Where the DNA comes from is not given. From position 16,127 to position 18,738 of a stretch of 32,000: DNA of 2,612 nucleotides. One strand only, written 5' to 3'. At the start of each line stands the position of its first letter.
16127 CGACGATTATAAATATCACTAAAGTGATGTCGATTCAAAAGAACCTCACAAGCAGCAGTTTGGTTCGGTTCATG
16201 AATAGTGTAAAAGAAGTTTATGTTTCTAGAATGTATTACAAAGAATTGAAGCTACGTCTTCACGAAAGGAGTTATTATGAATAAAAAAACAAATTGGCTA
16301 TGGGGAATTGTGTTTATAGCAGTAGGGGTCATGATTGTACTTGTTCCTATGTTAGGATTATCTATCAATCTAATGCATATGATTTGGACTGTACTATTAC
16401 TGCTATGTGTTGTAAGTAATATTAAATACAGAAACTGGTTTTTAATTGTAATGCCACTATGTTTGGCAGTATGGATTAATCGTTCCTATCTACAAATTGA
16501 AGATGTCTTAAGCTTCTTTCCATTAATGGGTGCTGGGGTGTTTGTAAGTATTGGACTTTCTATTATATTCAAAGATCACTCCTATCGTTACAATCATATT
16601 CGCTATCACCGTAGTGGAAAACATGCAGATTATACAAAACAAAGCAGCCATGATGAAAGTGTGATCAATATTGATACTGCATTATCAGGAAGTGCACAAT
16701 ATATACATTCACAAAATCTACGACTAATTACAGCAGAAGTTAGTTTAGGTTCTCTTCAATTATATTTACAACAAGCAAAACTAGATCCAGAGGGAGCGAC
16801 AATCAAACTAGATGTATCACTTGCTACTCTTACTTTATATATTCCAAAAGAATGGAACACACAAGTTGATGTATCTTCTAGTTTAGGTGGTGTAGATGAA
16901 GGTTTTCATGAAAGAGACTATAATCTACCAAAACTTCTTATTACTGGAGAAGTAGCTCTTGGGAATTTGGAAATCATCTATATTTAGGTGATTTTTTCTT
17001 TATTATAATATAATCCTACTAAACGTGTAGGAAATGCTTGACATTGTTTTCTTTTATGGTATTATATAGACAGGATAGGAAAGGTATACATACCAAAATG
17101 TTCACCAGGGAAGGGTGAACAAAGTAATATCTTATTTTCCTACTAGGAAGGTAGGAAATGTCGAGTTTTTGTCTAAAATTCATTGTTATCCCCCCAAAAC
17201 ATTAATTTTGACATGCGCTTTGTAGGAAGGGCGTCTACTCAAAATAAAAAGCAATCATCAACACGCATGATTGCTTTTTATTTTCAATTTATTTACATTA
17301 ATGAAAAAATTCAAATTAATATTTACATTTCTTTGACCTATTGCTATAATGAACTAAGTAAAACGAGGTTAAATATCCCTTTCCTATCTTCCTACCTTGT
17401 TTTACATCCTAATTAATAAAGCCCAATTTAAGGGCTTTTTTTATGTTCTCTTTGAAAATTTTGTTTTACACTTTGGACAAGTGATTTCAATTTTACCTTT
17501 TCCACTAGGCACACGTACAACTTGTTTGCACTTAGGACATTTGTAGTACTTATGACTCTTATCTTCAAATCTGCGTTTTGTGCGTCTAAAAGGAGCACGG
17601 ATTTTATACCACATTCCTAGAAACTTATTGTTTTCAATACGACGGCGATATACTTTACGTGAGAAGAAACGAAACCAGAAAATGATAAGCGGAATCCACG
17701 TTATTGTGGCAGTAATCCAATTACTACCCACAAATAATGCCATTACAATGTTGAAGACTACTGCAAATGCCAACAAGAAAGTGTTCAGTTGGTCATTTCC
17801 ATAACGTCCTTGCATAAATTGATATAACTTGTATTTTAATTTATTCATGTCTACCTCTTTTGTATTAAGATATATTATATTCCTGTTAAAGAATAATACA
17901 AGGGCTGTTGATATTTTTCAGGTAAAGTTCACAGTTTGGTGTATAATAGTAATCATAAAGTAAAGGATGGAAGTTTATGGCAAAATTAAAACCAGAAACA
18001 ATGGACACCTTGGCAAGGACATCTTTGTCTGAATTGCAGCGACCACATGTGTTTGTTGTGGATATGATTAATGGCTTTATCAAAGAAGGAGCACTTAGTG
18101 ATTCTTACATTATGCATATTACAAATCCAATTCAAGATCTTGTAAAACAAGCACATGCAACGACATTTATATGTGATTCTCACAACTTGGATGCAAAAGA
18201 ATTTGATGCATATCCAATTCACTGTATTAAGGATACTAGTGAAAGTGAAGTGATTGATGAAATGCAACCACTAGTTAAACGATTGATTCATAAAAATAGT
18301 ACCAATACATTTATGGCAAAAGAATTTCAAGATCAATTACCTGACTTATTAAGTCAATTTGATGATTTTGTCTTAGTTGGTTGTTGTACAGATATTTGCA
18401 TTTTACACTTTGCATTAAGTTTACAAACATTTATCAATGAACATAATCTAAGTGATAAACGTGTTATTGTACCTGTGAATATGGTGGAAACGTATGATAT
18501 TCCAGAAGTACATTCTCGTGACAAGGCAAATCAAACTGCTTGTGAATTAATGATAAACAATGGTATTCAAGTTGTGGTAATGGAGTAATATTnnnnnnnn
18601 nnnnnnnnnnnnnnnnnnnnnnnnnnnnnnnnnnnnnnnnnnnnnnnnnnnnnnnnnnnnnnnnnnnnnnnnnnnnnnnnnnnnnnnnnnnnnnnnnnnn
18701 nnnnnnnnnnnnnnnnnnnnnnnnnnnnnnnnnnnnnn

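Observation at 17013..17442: Gene-free 430 bp with two consensus promoter-terminator units and eight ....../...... hexamers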

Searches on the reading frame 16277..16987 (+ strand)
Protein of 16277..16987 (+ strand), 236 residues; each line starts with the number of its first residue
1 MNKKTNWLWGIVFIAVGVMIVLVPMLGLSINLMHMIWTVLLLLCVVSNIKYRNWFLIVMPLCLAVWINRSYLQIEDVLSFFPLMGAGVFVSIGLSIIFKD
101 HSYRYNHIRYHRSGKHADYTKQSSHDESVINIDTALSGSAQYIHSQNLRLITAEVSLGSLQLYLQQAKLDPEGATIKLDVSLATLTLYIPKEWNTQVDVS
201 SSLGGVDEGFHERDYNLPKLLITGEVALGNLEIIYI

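Call 9: search_protein_families(library=pfam, proteins=[window:16277-16987:+])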
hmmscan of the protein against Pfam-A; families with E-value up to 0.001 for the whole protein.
window:16277-16987:+ (236 aa): 1 family
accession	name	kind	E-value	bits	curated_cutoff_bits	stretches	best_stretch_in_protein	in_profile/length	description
PF22570.1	LiaF-TM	-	3.3e-07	31.5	27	1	8-101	1-95/98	LiaF transmembrane domain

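Call 10: search_protein_families(library=ncbifam, proteins=[window:16277-16987:+])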
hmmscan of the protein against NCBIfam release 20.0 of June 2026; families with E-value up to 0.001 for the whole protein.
window:16277-16987:+ (236 aa): 0 families

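Call 11: find_homologous_proteins(query=window:16277-16987:+)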
Query window:16277-16987:+ (236 aa): 3 proteins with E <= 0.001 among 698 candidates.
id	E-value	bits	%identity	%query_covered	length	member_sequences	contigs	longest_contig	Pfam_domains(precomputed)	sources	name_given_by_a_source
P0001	2.4e-151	520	100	100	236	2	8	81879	PF22570.2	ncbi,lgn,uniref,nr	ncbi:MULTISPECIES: hypothetical protein [unclassified Breznakia]|uniref:LiaF transmembrane domain-co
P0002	1.8e-113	396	74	100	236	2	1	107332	PF22570.2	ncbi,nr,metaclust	ncbi:hypothetical protein A4S06_04390 [Erysipelotrichaceae bacterium MTC7]|nr:hypothetical protein A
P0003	2.2e-12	65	28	99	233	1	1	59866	PF22570.2,PF09922.16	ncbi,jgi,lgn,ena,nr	ncbi:MAG: LiaF-related protein [Oscillospiraceae bacterium]|nr:LiaF-related protein [Oscillospiracea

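Call 14: find_encoding_contigs(protein=P0001, flank=3000, max_places=10)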
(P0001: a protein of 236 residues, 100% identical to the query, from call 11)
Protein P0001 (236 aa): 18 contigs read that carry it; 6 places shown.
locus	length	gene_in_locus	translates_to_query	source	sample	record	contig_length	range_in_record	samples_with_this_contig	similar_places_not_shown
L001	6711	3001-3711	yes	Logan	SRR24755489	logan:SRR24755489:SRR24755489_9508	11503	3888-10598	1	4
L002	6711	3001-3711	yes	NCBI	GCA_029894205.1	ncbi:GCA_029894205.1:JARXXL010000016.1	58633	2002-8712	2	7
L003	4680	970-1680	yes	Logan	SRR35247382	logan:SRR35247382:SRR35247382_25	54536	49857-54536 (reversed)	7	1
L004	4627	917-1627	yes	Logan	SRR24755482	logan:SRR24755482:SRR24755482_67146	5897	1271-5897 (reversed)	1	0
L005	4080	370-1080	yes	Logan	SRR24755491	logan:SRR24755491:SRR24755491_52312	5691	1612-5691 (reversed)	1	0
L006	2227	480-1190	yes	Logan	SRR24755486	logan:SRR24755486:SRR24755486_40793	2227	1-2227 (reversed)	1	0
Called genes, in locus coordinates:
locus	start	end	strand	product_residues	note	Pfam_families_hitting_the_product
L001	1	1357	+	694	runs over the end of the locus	PF00009:GTP_EFTU, PF01926:MMR_HSR1 (weak), PF22042:EF-G_D2, PF14492:EFG_III, PF16658:RF3_C (weak), PF03764:EFG_IV, PF00679:EFG_C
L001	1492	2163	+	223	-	-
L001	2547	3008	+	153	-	PF04397:LytTR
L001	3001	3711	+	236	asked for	PF22570:LiaF-TM (weak)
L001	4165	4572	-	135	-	-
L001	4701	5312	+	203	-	PF00857:Isochorismatase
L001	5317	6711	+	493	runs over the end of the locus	PF17767:NAPRTase_N, PF04095:NAPRTase, PF17956:NAPRTase_C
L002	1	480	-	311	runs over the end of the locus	PF14659:Phage_int_SAM_3, PF00589:Phage_integrase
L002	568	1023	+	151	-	PF05105:Phage_holin_4_1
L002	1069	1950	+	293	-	PF01520:Amidase_3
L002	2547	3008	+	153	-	PF04397:LytTR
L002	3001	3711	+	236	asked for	PF22570:LiaF-TM (weak)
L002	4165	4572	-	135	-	-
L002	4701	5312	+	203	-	PF00857:Isochorismatase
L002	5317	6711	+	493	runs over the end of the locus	PF17767:NAPRTase_N, PF04095:NAPRTase, PF17956:NAPRTase_C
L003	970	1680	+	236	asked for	PF22570:LiaF-TM (weak)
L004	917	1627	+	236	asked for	PF22570:LiaF-TM (weak)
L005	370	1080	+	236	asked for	PF22570:LiaF-TM (weak)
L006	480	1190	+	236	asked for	PF22570:LiaF-TM (weak)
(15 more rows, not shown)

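Call 15: find_encoding_contigs(protein=P0002, flank=3000, max_places=10)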
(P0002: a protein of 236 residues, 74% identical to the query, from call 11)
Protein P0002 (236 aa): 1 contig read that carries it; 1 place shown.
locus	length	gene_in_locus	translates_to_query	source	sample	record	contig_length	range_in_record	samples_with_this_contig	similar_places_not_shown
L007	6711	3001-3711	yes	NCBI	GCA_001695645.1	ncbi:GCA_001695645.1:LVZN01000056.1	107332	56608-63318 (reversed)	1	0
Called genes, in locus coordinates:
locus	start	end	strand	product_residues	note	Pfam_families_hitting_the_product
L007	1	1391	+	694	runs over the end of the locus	PF00009:GTP_EFTU, PF01926:MMR_HSR1 (weak), PF22042:EF-G_D2, PF14492:EFG_III, PF16658:RF3_C (weak), PF03764:EFG_IV, PF00679:EFG_C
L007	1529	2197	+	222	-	-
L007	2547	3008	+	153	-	PF04397:LytTR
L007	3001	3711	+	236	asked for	PF22570:LiaF-TM (weak)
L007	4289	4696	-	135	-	-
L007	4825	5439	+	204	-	PF00857:Isochorismatase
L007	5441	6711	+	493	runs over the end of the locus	PF17767:NAPRTase_N, PF04095:NAPRTase, PF17956:NAPRTase_C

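Call 83: search_protein_families(library=padloc, proteins=[window:16277-16987:+], max_evalue=0.01)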
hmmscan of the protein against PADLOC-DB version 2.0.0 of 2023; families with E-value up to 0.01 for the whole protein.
window:16277-16987:+ (236 aa): 0 families

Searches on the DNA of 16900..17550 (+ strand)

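Call 4: search_rna_families(source=window, start=16900, end=17550, threshold=evalue, max_evalue=10, show_alignments=3)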
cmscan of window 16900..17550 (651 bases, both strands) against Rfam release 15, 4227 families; matches with E-value up to 10: 19.
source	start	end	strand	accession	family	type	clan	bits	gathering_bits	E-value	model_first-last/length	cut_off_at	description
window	17406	17497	+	RF00242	ctRNA_pT181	Gene; antisense;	-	24.4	56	0.81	1-94/94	no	ctRNA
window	17245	17310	-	RF04342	Plastid-psbA-1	Cis-reg;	CL00153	22.7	54.3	1.7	28-114/114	no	Plastid-psbA-1 3UTR RNA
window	17235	17285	-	RF03046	Pseudomonadales-1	Gene; sRNA;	-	22.2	68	0.0051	87-139/164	no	Pseudomonadales-1 RNA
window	17242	17296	-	RF02495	ohsC_RNA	Gene; antitoxin;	-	21.5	50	1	1-77/77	no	Oppression of Hydrophobic ORF by sRNA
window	17406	17440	+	RF02438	SpF51_sRNA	Gene; sRNA;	-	20.5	50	0.37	1-45/45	no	Streptococcus sRNA SpF51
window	17239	17305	-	RF03162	TD-2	Gene; sRNA;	CL00124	19.6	48.7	2.7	1-98/98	no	TD-2 RNA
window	17046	17136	+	RF04319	BTncRNA_FopS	Gene; sRNA;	-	18.9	56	2.5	1-71/71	no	Bacteroidetes FopS (family of paralogous sRNAs)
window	16968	17010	+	RF00238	ctRNA_pND324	Gene; antisense;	-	18.9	45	5.5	1-86/86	no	ctRNA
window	17410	17449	-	RF02416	TCV_H4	Cis-reg;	-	18.4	50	1.8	1-51/51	no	Turnip crinkle virus 3'UTR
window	17418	17469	-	RF02844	RefA9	Gene; antisense;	-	18.4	49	3.8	1-64/64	no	Enterococcus sRNA A9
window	17396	17444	+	RF01859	Phe_leader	Cis-reg; leader;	-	17.9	55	2.8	1-125/125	no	Phenylalanine leader peptide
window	17237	17286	-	RF03601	MIR7993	Gene; miRNA;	-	17.6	100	2.8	1-138/138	no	MIR7993 microRNA precursor family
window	17160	17264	-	RF01569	DdR2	Gene; snRNA; snoRNA; CD-box;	-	17.2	80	8.1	1-83/83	no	Dictyostelium snoRNA DdR2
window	17421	17478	-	RF00179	GAIT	Cis-reg;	-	16.6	37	4.8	1-71/71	no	GAIT element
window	17102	17208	+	RF02960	DUF2800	Cis-reg;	-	15.6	60.2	2.9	1-158/158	no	DUF2800 RNA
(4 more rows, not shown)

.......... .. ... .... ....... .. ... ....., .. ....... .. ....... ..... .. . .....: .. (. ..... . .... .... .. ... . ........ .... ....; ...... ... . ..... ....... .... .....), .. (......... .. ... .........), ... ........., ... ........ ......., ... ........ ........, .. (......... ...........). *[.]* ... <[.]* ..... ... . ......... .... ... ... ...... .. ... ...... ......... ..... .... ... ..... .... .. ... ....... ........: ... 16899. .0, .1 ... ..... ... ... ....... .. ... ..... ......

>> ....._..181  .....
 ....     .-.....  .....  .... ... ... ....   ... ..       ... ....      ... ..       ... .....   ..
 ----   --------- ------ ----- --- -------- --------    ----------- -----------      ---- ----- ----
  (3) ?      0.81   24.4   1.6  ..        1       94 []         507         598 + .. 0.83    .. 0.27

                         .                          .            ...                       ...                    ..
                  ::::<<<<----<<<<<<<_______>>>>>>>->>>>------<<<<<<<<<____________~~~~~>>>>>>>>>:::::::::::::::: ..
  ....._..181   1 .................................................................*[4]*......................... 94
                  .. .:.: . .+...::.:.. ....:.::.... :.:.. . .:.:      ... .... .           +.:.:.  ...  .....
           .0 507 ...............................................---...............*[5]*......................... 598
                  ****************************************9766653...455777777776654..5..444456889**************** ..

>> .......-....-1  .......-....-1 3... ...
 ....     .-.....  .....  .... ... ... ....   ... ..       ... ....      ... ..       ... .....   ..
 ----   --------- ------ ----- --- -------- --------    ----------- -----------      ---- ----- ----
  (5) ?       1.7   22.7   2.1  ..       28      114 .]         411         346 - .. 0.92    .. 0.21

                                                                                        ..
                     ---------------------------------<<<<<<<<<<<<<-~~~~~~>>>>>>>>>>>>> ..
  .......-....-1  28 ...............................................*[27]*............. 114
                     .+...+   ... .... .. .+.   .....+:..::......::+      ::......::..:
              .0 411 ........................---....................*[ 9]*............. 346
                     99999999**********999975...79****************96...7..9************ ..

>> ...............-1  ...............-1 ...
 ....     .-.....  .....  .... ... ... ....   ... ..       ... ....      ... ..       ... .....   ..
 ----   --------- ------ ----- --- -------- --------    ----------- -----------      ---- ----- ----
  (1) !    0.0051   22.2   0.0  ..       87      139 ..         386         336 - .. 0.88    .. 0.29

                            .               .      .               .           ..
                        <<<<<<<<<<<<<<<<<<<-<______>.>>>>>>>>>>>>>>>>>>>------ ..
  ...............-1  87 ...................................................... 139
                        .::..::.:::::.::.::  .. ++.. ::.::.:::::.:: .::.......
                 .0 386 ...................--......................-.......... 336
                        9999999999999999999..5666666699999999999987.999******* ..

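Call 39: build_rna_model(alignment_id=A2, structure=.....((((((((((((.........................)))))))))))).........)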
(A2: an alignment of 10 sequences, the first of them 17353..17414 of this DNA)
Model R1 built from alignment A2 (10 sequences, 63 columns); structure: as given.
model positions 62; base pairs 12; branch points 0; effective number of sequences 2.64; information 0.902 bits per position. Calibrated on 0.2 Mb of random sequence (short: E-values are rough).
structure used (alignment columns):
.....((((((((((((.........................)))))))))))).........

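Call 40: search_with_rna_model(model_id=R1, sources=[window, L001, L002, L007, L009, L012, L014, L016, L017, L018, L023, L024, L025, L027], max_evalue=1)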
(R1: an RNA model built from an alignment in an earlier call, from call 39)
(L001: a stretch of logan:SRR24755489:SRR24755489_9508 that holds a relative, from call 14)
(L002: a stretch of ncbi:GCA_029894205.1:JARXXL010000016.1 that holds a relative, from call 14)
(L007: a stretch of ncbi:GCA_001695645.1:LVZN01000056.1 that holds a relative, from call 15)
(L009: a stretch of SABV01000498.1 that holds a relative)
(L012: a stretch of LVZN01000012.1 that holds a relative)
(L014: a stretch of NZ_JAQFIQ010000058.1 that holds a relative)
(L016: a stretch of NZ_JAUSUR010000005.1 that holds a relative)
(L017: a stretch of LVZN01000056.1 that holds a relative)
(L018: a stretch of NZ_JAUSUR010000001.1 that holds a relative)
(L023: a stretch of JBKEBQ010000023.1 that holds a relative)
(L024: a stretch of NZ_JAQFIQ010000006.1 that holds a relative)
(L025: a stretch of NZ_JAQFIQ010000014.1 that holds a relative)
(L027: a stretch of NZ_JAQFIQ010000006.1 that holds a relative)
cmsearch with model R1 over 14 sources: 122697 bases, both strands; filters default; matches with E-value up to 1: 23.
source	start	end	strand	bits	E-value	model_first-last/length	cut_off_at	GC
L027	1461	1522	+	90.4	4.5e-19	1-62/62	no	0.34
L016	2125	2186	-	89.7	6.4e-19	1-62/62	no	0.32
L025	2982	3043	-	88.3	1.4e-18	1-62/62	no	0.32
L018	7674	7735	+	87.3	2.5e-18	1-62/62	no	0.35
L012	5971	6031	-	84.6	1.2e-17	1-62/62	no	0.36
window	17354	17414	+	82.3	4.1e-17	1-62/62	no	0.33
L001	4078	4138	+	82.3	4.1e-17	1-62/62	no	0.33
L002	4078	4138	+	82.3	4.1e-17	1-62/62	no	0.33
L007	4093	4153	+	82.3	4.1e-17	1-62/62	no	0.33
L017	3166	3226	-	82.3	4.1e-17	1-62/62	no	0.33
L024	874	935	-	81.9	5.3e-17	1-62/62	no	0.37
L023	4907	4968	+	80.5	1.2e-16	1-62/62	no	0.35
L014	3740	3801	-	79.4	2.1e-16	1-62/62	no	0.31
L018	7669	7730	-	33.4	3.6e-05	1-62/62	no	0.37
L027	1456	1517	-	30.9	0.00015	1-62/62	no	0.35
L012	5976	6036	+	30.2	0.00022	1-62/62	no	0.31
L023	4902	4963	-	29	0.00042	1-62/62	no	0.34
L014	3745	3806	+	28.1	0.0007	1-62/62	no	0.27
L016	2130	2191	+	25.1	0.0039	1-62/62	no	0.34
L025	2987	3048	+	22.9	0.013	1-62/62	no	0.34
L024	879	938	+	19.4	0.096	1-62/62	no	0.35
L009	1940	1956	+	19.3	0.099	25-41/62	no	0.47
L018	4296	4346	-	17.2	0.32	1-62/62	no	0.27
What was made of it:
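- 17356..17446 (+): RNA2, a predicted sRNA of about 90 nt. Stem arms are 17358-17369 and 17394-17405. The 24-nt loop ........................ is 17370-17393. A single-stranded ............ follows at 17406-17417. The terminator is 17418-17438, followed by a U tract. The covariance model scores this copy at 82 bits (call 40).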

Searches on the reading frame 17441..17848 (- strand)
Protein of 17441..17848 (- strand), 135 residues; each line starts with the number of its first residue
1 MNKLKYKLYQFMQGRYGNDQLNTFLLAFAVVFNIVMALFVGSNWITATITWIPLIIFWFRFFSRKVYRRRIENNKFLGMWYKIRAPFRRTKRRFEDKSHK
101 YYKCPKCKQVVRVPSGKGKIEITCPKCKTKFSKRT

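Call 9: search_protein_families(library=pfam, proteins=[window:17441-17848:-])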
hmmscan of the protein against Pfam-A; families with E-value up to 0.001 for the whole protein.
window:17441-17848:- (135 aa): 2 families
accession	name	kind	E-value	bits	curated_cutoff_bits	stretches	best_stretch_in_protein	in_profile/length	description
PF01485.27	IBR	-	0.00014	22.3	24.3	1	91-131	9-51/65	IBR domain, a half RING-finger domain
PF23548.1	Zn_ribbon_FGT1_2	-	0.00092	19.2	27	0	104-129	5-28/35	FORGETTER1 second zinc ribbon domain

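Call 10: search_protein_families(library=ncbifam, proteins=[window:17441-17848:-])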
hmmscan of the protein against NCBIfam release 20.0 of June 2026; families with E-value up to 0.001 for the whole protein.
window:17441-17848:- (135 aa): 0 families

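Call 83: search_protein_families(library=padloc, proteins=[window:17441-17848:-], max_evalue=0.01)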
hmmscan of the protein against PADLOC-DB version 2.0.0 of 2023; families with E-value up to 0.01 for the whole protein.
window:17441-17848:- (135 aa): 0 families

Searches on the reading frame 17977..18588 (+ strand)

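Call 9: search_protein_families(library=pfam, proteins=[window:17977-18588:+])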
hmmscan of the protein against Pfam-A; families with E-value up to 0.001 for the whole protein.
window:17977-18588:+ (203 aa): 1 family
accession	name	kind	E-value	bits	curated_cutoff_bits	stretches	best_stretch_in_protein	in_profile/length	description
PF00857.26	Isochorismatase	-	2e-15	57.8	27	1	25-149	3-134/175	Isochorismatase domain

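Call 10: search_protein_families(library=ncbifam, proteins=[window:17977-18588:+])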
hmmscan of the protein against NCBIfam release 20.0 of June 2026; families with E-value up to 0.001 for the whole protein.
window:17977-18588:+ (203 aa): 0 families
